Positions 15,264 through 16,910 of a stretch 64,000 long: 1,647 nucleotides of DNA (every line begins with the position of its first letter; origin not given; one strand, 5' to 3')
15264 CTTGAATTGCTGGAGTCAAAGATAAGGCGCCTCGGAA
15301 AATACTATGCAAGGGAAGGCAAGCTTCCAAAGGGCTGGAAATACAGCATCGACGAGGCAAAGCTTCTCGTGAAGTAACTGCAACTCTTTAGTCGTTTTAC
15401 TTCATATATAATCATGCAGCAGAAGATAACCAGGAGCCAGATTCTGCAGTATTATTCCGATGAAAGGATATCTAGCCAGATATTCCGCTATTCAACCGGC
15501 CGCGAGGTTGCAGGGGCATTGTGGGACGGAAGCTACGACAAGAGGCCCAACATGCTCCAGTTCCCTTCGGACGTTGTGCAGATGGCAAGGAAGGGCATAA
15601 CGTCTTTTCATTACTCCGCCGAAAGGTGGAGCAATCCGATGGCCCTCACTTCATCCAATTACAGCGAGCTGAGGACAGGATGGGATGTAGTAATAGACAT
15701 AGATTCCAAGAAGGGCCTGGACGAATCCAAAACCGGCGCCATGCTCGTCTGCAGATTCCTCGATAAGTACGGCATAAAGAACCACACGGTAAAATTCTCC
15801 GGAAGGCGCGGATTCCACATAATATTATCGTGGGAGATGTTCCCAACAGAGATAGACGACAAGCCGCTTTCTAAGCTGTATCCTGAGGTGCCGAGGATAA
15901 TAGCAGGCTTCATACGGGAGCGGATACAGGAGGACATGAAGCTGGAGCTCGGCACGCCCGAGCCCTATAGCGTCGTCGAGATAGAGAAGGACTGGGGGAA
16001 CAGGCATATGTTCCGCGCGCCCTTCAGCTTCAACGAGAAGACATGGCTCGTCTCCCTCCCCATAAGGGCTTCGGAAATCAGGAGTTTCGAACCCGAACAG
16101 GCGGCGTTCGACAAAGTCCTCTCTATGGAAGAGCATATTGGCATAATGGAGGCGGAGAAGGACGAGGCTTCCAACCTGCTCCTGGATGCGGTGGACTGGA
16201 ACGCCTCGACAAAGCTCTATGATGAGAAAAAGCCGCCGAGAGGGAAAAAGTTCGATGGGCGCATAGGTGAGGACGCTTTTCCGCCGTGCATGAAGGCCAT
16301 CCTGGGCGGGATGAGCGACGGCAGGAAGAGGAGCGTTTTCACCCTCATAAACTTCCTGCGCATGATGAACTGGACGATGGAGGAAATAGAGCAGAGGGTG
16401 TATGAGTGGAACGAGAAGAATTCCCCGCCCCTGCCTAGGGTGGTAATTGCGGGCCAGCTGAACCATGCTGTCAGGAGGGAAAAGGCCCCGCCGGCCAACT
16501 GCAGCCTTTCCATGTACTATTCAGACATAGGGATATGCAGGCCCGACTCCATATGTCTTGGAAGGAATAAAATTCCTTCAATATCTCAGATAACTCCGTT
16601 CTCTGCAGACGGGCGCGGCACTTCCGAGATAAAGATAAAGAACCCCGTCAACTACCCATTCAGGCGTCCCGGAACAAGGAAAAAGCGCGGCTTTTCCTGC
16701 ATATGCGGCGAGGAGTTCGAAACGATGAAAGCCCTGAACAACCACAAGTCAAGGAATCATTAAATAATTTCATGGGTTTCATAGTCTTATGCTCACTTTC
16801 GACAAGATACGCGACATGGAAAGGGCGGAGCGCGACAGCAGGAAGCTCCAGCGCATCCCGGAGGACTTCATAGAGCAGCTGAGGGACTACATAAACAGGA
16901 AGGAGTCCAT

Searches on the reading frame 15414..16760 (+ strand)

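Call 60: search_protein_families(library=pfam, proteins=[window:15414-16760:+], max_evalue=0.00001)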
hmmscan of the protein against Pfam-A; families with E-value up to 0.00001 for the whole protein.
window:15414-16760:+ (449 aa): 1 family
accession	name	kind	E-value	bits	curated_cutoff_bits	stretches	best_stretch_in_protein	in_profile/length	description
PF01896.25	DNA_primase_S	-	2.1e-06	28.7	26.8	1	94-218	1-162/163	DNA primase small subunit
